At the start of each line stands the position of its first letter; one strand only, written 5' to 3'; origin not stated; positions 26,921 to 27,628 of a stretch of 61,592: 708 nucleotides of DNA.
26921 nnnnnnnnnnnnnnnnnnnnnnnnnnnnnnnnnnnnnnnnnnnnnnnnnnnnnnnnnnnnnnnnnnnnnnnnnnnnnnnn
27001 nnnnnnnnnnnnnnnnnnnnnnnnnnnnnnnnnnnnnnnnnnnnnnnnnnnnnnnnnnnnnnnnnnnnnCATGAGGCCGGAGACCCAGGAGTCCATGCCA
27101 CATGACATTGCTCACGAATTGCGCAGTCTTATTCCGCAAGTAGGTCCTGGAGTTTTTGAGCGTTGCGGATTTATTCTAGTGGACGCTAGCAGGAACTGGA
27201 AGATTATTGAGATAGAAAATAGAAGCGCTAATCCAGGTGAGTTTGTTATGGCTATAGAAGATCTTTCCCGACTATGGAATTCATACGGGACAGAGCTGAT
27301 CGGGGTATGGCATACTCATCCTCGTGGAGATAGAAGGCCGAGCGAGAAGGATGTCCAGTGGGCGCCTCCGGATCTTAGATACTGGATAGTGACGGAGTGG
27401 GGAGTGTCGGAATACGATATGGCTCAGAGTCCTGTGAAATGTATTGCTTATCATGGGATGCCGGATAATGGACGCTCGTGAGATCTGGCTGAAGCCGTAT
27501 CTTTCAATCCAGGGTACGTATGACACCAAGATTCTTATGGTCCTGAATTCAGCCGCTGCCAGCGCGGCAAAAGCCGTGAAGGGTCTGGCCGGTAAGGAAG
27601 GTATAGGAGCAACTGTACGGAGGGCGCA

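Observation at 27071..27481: Stand-alone JAB/MPN metallopeptidase with an intact JAMM site inside the head-morphogenesis block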

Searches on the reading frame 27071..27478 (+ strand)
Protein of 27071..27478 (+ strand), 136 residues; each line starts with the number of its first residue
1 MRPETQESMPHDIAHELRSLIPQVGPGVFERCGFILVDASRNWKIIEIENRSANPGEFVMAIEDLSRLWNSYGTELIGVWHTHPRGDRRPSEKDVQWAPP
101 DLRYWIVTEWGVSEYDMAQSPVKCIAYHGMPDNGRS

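Call 3: search_protein_families(library=pfam, proteins=[window:27071-27478:+], max_evalue=0.01)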
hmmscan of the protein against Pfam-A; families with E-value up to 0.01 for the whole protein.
window:27071-27478:+ (136 aa): 1 family
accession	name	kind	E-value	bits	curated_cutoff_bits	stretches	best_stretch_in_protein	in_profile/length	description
PF14464.11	Prok-JAB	-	1.6e-11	44.6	25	1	30-116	19-107/114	Prokaryotic homologs of the JAB domain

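Call 4: search_protein_families(library=phrogs, proteins=[window:27071-27478:+], max_evalue=0.01)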
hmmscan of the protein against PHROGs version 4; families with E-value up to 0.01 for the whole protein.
window:27071-27478:+ (136 aa): 3 families
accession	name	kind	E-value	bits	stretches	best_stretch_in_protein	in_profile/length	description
phrog_5556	-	tail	1.3e-17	64.9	1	20-120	28-131/148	tail protein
phrog_30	-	tail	1.3e-09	39.1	1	30-112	308-388/544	minor tail protein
phrog_2635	-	tail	1.8e-08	35.3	1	30-112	20-101/135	tail protein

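Call 6: search_dna_similar(query=window:27071-27478:+, collection=phages, mode=protein, max_rows=40, max_evalue=0.001)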
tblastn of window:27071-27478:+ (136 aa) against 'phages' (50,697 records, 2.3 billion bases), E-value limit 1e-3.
Records with a match: 71; places in all: 71; records where one place covers at least 80% of the query: 35.
Best place of each record, by identity: <60% 71.
By first word of the organism name: Gordonia 46; Mycobacterium 19; Achromobacter 3; Pseudoalteromonas 1; Micrococcus 1; Xylophilus 1.
By host as written in the record: Gordonia rubripertincta NRRL B-16540 26; Mycobacterium smegmatis mc2 155 11; Gordonia terrae 3612 10; Gordonia rubripertincta NRRL B-16540 SEA 9; Mycobacterium smegmatis mc2155 4; Mycobacterium smegmatis mc#155 3; Achromobacter xylosoxidans 3; Gordonia terrae NRRL B-16283 1; and 4 more.
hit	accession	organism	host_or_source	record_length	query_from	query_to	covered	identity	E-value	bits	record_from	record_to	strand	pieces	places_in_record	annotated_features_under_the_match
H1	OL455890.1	Gordonia phage Wojtek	Gordonia rubripertincta NRRL B-16540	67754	4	116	83%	36.1%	2e-10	63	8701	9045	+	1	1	10: metalloprotease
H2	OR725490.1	Gordonia phage LuckyLeo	Gordonia rubripertincta NRRL B-16540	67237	4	116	83%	36.1%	2e-10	62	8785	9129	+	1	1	11: metalloprotease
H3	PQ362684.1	Gordonia phage Apeppi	Gordonia rubripertincta NRRL B-16540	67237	4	116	83%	36.1%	2e-10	62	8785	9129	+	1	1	10: metalloprotease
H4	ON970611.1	Gordonia phage Rumi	Gordonia rubripertincta NRRL B-16540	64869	4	116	83%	33.6%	8e-9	58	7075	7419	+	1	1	10: metalloprotease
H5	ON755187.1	Gordonia phage NovaSharks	Gordonia rubripertincta NRRL B-16540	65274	4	116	83%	33.6%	8e-9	58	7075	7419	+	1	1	10: hypothetical protein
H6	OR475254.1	Gordonia phage Alyssamiracle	Gordonia rubripertincta NRRL B-16540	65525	4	116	83%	33.6%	8e-9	58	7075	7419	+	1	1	10: metalloprotease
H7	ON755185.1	Gordonia phage Genamy16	Gordonia rubripertincta NRRL B-16540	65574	4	116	83%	33.6%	8e-9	58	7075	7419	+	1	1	10: hypothetical protein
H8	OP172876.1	Gordonia phage Patos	Gordonia rubripertincta NRRL B-16540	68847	4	116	83%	33.6%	2e-8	57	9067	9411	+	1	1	12: metalloprotease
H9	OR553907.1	Gordonia phage NorManre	Gordonia rubripertincta NRRL B-16540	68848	4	116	83%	33.6%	2e-8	57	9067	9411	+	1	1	12: metalloprotease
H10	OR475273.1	Gordonia phage Erutan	Gordonia rubripertincta NRRL B-16540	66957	4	116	83%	33.6%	3e-8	56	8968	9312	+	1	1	11: metalloprotease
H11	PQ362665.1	Gordonia phage DoobyDoo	Gordonia rubripertincta NRRL B-16540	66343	4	116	83%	33.6%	3e-8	56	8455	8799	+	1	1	10: metalloprotease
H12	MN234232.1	Gordonia phage Sadboi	Gordonia rubripertincta NRRL B-16540 SEA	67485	4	116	83%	33.6%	4e-8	56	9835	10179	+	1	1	11: metalloprotease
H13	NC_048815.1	Gordonia phage Sadboi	Gordonia rubripertincta NRRL B-16540 SEA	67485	4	116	83%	33.6%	4e-8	56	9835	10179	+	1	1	11: tail protein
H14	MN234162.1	Gordonia phage GretelLyn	Gordonia rubripertincta NRRL B-16540 SEA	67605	4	116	83%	33.6%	4e-8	56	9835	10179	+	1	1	11: metalloprotease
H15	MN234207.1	Gordonia phage Ranch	Gordonia rubripertincta NRRL B-16540 SEA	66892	4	116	83%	33.6%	4e-8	56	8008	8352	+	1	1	11: metalloprotease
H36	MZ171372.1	Gordonia phage Madi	Gordonia terrae 3612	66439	30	115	63%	40.4%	1e-8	57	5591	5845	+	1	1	8: metalloprotease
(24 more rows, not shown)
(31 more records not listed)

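Call 7: get_annotated_region(hit=H1, flank=9000)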
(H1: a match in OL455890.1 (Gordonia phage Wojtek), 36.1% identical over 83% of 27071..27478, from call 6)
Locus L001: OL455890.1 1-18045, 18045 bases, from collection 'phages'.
description: Gordonia phage Wojtek, complete genome.
organism: Gordonia phage Wojtek (NCBI taxid 2910758)
taxonomy: Viruses; Duplodnaviria; Heunggongvirae; Uroviricota; Caudoviricetes; Lambovirus
host: Gordonia rubripertincta NRRL B-16540; source: soil; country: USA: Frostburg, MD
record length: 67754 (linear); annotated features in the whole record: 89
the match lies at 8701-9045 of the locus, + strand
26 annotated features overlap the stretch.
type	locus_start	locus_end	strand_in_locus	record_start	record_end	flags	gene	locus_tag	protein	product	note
CDS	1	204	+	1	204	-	1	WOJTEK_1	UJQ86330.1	hypothetical protein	-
CDS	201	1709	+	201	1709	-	2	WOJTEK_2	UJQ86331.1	terminase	-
CDS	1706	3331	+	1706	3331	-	3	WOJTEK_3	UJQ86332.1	portal protein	-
CDS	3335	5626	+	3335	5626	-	4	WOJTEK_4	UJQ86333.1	esterase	-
CDS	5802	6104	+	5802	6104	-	5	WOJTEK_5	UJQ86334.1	hypothetical protein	-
CDS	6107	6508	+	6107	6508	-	6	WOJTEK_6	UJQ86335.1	hypothetical protein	-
CDS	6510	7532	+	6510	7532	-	7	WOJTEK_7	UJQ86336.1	hypothetical protein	-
CDS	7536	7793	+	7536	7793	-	8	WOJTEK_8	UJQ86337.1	hypothetical protein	-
CDS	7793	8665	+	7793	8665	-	9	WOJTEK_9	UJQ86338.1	hypothetical protein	-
CDS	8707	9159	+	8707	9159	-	10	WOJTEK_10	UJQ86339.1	metalloprotease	-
CDS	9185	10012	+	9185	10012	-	11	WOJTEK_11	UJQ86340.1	MuF-like minor capsid protein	-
CDS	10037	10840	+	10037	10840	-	12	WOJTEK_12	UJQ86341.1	hypothetical protein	minor tail protein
CDS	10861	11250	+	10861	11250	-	13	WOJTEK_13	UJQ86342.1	minor capsid protein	hypothetical protein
CDS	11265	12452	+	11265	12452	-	14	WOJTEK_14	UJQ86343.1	major capsid protein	-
CDS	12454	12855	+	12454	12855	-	15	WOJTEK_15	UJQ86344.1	ssDNA binding protein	-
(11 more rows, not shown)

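Call 8: get_annotated_region(hit=H36, flank=7000)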
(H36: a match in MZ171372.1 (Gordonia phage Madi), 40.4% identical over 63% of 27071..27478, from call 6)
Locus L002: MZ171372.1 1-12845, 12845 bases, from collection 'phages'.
description: Gordonia phage Madi, complete genome.
organism: Gordonia phage Madi (NCBI taxid 2859489)
taxonomy: Viruses; Duplodnaviria; Heunggongvirae; Uroviricota; Caudoviricetes; Terapinvirus; Terapinvirus terapin
host: Gordonia terrae 3612; source: soil; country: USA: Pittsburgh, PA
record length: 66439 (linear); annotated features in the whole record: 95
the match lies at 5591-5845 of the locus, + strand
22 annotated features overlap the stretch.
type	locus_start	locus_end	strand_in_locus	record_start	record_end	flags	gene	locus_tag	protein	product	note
CDS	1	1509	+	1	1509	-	1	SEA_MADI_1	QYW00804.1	terminase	-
CDS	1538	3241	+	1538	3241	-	2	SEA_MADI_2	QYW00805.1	portal protein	-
CDS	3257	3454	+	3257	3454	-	3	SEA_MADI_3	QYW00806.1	hypothetical protein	-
CDS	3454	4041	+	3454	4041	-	4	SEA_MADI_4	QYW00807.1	hypothetical protein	-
CDS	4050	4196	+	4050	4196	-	5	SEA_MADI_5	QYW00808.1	hypothetical protein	-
CDS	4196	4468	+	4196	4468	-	6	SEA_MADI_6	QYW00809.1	hypothetical protein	-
CDS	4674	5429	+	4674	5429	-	7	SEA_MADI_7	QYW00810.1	hypothetical protein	-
CDS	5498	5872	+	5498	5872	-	8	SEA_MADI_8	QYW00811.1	metalloprotease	-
CDS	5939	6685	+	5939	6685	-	9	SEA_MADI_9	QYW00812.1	scaffolding protein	-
CDS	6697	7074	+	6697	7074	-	10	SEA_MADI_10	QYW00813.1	minor capsid protein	-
CDS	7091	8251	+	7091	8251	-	11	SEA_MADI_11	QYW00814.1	major capsid protein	-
CDS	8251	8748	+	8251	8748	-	12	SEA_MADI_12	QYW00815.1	hypothetical protein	-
CDS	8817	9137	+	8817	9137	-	13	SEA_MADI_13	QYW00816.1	hypothetical protein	-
CDS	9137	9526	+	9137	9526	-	14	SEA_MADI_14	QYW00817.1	head-to-tail stopper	-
CDS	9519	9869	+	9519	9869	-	15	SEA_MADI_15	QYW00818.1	hypothetical protein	-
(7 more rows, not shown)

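Call 11: find_homologous_proteins(query=window:27071-27478:+, max_evalue=0.001)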
Query window:27071-27478:+ (136 aa): 3 proteins with E <= 0.001 among 6 candidates.
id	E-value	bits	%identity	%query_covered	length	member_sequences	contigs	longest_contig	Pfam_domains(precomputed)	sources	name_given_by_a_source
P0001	3.0e-91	321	100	100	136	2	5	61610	PF14464.12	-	-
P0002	1.6e-52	195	61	100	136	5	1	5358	PF14464.12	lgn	-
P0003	2.5e-37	146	54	90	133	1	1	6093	PF14464.12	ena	-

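Call 15: find_encoding_contigs(protein=P0002, flank=10000)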
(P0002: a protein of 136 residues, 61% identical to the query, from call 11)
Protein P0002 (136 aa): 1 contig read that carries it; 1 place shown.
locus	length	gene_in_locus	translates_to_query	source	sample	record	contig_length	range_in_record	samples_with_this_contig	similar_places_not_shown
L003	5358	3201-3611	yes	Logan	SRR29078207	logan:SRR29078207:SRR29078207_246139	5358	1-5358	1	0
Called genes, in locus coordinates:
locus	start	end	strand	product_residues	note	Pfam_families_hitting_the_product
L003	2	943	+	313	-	?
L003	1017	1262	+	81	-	-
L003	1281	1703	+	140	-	PF02945:Endonuclease_7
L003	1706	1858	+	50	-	-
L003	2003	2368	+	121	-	-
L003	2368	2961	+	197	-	-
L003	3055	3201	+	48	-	-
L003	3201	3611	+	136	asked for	PF14464:Prok-JAB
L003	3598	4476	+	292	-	-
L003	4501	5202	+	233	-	PF06810:Phage_scaffold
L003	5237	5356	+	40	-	?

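Call 16: find_encoding_contigs(protein=P0003, flank=10000)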
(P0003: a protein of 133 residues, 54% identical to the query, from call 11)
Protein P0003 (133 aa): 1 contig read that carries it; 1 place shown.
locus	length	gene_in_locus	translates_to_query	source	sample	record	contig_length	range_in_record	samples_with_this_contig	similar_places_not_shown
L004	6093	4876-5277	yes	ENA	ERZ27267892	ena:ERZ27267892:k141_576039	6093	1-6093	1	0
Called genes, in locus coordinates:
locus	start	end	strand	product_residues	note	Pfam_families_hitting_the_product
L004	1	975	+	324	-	?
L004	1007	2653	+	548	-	-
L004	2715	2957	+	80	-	-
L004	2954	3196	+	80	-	-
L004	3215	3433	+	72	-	-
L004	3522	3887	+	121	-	-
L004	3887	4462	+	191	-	-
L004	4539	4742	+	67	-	-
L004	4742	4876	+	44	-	-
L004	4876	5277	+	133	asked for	PF14464:Prok-JAB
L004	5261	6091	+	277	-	?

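Call 20: predict_structure(alignment_id=A1)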
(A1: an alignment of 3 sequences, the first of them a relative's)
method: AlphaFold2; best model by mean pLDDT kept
length: 136 residues; sequences in the alignment: 3
mean_pLDDT: 79.2   pTM: 0.74
mean pLDDT of the five models: 79.2, 77.3, 76.6, 76.5, 75.5
residues with pLDDT >= 90: 11; 70-90: 108; 50-70: 7; < 50: 10
segments of 3 or more residues with pLDDT < 50: 1-6, 133-136
pLDDT, mean of each block of 10 residues (from residue 1): 54 88 82 88 88 80 77 85 77 75 87 86 83 47
secondary structure, 60 per line:
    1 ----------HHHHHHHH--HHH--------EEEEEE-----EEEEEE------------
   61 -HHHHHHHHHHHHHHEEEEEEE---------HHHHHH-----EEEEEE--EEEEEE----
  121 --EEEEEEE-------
elements in order: H11-18 E32-37 E43-48 H62-75 E76-82 H92-97 E103-108 E111-116 E123-129

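Call 22: search_solved_structures(query=A1, max_evalue=1, show_alignments=2)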
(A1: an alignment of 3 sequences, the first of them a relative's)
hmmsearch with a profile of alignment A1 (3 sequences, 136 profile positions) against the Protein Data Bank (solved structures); distinct sequences matched with E-value up to 1: 7.
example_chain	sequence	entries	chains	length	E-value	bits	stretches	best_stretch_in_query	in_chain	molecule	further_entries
5lda_A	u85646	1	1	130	1.2e-06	31.3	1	15-100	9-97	JAMM1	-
5ld9_A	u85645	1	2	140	1.4e-06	31.1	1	15-100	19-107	JAMM1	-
2kks_A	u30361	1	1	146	0.00016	24.5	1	15-107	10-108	Uncharacterized protein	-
2kcq_A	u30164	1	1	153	0.016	18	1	58-108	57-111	Mov34/MPN/PAD-1 family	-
2znr_A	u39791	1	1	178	0.81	12.5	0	9-87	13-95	AMSH-like protease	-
7l97_A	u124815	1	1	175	0.84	12.4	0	9-87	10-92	AMSH-like protease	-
3hq2_A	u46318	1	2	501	0.88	12.4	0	31-105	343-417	Bacillus subtilis M32 carboxypeptidase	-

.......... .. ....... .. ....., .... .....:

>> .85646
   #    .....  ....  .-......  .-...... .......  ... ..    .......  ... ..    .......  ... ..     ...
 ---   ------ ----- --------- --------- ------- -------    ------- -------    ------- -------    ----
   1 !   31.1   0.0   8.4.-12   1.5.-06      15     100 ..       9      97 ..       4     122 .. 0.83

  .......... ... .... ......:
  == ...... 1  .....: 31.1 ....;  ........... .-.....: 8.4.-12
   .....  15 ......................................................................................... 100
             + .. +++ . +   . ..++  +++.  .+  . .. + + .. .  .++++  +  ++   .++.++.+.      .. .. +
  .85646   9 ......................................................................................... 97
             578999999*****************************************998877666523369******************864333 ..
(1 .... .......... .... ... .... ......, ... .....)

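Call 23: search_protein_representatives(alignment_id=A1)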
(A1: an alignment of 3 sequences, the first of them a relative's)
Query: 3 sequences, 136 profile positions. Proteins with E-value up to 0.001 (for the whole library): 370; up to 1e-10: 53; up to 1e-30: 2. The best 150 are listed.
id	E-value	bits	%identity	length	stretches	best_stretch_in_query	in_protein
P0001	1.5e-76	270.7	-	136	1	1-136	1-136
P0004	6.7e-36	139.1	-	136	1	1-125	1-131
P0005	4.6e-27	110.5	-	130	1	4-126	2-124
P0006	7.1e-25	103.4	-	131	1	4-122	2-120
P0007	3.3e-24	101.2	-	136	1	5-126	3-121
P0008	5.8e-23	97.2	-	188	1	9-120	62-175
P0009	4.8e-20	87.7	-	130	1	1-126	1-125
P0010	8.7e-20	86.9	-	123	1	1-122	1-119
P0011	2.1e-19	85.7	-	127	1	8-120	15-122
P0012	3.5e-18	81.7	-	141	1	13-121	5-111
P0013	3.9e-17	78.3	-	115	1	21-129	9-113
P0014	1.4e-16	76.5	-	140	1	9-124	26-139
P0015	2.0e-16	76.0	-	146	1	3-121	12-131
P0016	2.7e-16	75.6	-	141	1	17-132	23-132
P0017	2.8e-16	75.6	-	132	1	26-120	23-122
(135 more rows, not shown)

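Call 24: fold_search(model_id=the predicted structure, library=pdb)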
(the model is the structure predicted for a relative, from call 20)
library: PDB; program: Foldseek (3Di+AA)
matches with E <= 10: 632; with E <= 0.001: 5
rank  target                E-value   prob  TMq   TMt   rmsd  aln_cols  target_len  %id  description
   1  5ld9_A                2.6e-06  1.00  0.60  0.63   4.2       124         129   27  Structure of deubiquitinating enzyme homolog, Pyrococcus furiosus JAMM1. (released 2017-05-17)
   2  5lda_A                3.0e-06  1.00  0.62  0.64   3.6       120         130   26  Structure of deubiquitinating enzyme homolog (Pyrococcus furiosus JAMM1) in complex with ubiquitin-like SAMP2. (released 2017-06-21)
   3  9ild_A                2.5e-05  1.00  0.48  0.44   6.0       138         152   17  Complex structure of Cap3 and CD-NTase (released 2024-07-31)
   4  2kks_MODEL_1_A        5.8e-05  1.00  0.43  0.40   7.7       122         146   21  Solution Structure Of Protein DSY2949 From Desulfitobacterium hafniense. Northeast Structural Genomics Consort (released 2009-08-25)
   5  7l97_A                6.3e-04  1.00  0.49  0.41   8.3       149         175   21  Crystal structure of STAMBPL1 in complex with an engineered binder (released 2021-08-25)
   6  8py2_A                1.6e-03  1.00  0.55  0.33   7.1       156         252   16  Cryo-EM structure of the human BRISC dimer complex bound to compound JMS-175-2 (released 2025-02-05)
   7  6h3c_B                2.4e-03  1.00  0.46  0.27   6.4       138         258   18  Cryo-EM structure of the BRISC complex bound to SHMT2 (released 2019-07-10)
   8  9e8k_c                2.7e-03  1.00  0.44  0.25   6.1       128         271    9  Nub1/Fat10-processing human 26S proteasome with Rpt6 at top of spiral staircase (AAA+ motor locally refined) (released 2024-12-04)
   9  5w83_B                2.9e-03  1.00  0.48  0.42   7.1       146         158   12  Rpn8/Rpn11 dimer complex (released 2017-09-06)
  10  9le4_B                2.9e-03  1.00  0.43  0.35   8.1       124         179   15  Crystal structure of the MIT-CD complex of STAMBP (released 2025-06-11)
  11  6gvw_F                3.0e-03  1.00  0.46  0.21  16.1       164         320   12  Crystal structure of the BRCA1-A complex (released 2019-07-10)
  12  5cw4_A                3.2e-03  1.00  0.52  0.32   7.2       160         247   12  Structure of CfBRCC36-CfKIAA0157 complex (Selenium Edge) (released 2015-09-16)
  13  2qlc_D                4.4e-03  0.99  0.42  0.46   5.3       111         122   19  The crystal structure of DNA repair protein RadC from Chlorobium tepidum TLS (released 2007-09-04)
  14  9ph4_F                5.6e-03  0.97  0.39  0.22   7.9       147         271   11  Cryo-EM structure of COP9 signalosome in complex with CSN5i-1a (released 2025-12-03)
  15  8h3a_E                5.9e-03  0.97  0.40  0.21  11.8       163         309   12  Cryo-EM Structure of the KBTBD2-CRL3~N8(removed)-CSN complex (released 2023-10-11)
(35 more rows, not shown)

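Call 28: find_related_loci(query=A3, collection=viral_contigs, flank=8000)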
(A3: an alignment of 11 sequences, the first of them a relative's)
Query A3 (136 aa) in viral_contigs; peptide patterns used: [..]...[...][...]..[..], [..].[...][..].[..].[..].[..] (x = any residue, [..] = any of these).
79 stretches matched a pattern; 51 encode a relative of the query (tblastn E <= 1e-3); 51 distinct loci.
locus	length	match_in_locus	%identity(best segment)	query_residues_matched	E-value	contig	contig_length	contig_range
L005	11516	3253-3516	40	30-121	2e-20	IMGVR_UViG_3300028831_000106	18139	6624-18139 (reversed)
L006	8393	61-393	33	5-121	2e-17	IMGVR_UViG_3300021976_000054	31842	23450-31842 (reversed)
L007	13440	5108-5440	34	5-121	3e-17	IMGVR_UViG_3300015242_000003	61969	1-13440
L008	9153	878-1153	42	30-123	3e-17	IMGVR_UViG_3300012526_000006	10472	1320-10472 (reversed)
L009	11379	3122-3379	41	30-118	3e-17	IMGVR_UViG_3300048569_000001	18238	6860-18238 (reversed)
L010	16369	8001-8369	33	1-128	6e-17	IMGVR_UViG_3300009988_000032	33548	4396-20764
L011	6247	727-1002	40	30-123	2e-16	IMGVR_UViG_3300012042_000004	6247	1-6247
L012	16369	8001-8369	34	9-132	2e-14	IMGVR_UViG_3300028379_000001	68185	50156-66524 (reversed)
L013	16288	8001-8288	33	30-124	9e-12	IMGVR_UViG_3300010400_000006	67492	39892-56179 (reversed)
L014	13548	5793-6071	35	30-118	1e-11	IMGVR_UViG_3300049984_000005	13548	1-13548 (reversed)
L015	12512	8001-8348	34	8-125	2e-11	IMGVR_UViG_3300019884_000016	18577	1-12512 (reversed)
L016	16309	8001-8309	37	12-113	3e-11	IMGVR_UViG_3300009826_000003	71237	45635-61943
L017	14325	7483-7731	38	30-114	8e-11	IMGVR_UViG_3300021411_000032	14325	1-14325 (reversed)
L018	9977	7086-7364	40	30-123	2e-9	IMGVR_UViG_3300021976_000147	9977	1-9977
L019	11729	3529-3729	33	30-98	4e-8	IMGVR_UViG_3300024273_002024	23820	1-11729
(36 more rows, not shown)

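Call 36: search_dna_similar(query=window:27071-27478:+, collection=phages, mode=protein, max_rows=36, rows=spread, max_evalue=0.01)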
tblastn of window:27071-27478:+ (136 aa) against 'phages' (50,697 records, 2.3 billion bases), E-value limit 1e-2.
Records with a match: 81; places in all: 81; records where one place covers at least 80% of the query: 35.
Best place of each record, by identity: <60% 81.
By first word of the organism name: Gordonia 46; Mycobacterium 27; Achromobacter 3; Nocardia 1; Pseudoalteromonas 1; Micrococcus 1; Xylophilus 1; Pseudomonas 1.
By host as written in the record: Gordonia rubripertincta NRRL B-16540 26; Mycobacterium smegmatis mc2 155 15; Gordonia terrae 3612 10; Gordonia rubripertincta NRRL B-16540 SEA 9; Mycobacterium smegmatis mc2155 5; Mycobacterium smegmatis mc#155 4; Achromobacter xylosoxidans 3; Gordonia terrae NRRL B-16283 1; and 8 more.
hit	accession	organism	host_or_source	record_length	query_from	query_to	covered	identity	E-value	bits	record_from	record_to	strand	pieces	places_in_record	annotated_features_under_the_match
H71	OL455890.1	Gordonia phage Wojtek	Gordonia rubripertincta NRRL B-16540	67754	4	116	83%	36.1%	2e-10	63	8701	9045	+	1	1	10: metalloprotease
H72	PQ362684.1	Gordonia phage Apeppi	Gordonia rubripertincta NRRL B-16540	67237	4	116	83%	36.1%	2e-10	62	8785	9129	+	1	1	10: metalloprotease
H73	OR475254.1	Gordonia phage Alyssamiracle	Gordonia rubripertincta NRRL B-16540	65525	4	116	83%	33.6%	8e-9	58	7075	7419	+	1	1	10: metalloprotease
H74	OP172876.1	Gordonia phage Patos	Gordonia rubripertincta NRRL B-16540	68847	4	116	83%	33.6%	2e-8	57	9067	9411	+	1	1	12: metalloprotease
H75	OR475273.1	Gordonia phage Erutan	Gordonia rubripertincta NRRL B-16540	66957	4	116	83%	33.6%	3e-8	56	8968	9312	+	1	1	11: metalloprotease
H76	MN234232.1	Gordonia phage Sadboi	Gordonia rubripertincta NRRL B-16540 SEA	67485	4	116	83%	33.6%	4e-8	56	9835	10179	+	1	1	11: metalloprotease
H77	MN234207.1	Gordonia phage Ranch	Gordonia rubripertincta NRRL B-16540 SEA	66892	4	116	83%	33.6%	4e-8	56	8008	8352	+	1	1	11: metalloprotease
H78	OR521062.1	Gordonia phage GOATification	Gordonia rubripertincta NRRL B-16540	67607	4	116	83%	33.6%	4e-8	56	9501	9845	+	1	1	12: metalloprotease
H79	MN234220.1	Gordonia phage Lambo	Gordonia rubripertincta NRRL B-16540 SEA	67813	4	116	83%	33.6%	4e-8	56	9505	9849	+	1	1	11: metalloprotease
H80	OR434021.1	Gordonia phage Sampudon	Gordonia rubripertincta NRRL B-16540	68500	4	116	83%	33.6%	4e-8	56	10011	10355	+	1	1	12: metalloprotease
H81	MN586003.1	Gordonia phage Yikes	Gordonia rubripertincta NRRL B-16540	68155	4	116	83%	33.6%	2e-7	54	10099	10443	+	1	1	12: metalloprotease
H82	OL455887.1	Gordonia phage Zany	Gordonia terrae NRRL B-16283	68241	4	116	83%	32.8%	1e-7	55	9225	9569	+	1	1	11: metalloprotease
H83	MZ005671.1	Gordonia phage DumpTruck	Gordonia rubripertincta NRRL B-16540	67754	4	117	84%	31.7%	9e-7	52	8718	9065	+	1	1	10: metalloprotease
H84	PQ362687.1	Gordonia phage MoiGyank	Gordonia rubripertincta NRRL B-16540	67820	4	116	83%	32.0%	8e-7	52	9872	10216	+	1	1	13: metalloprotease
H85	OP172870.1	Gordonia phage OtterstedtS21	Gordonia rubripertincta NRRL B-16540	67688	4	116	83%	32.0%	1e-6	52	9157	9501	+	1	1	11: metalloprotease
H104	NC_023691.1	Mycobacterium phage Patience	Mycobacterium smegmatis mc2 155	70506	17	117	74%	27.5%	6e-3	41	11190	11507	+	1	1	19: tail protein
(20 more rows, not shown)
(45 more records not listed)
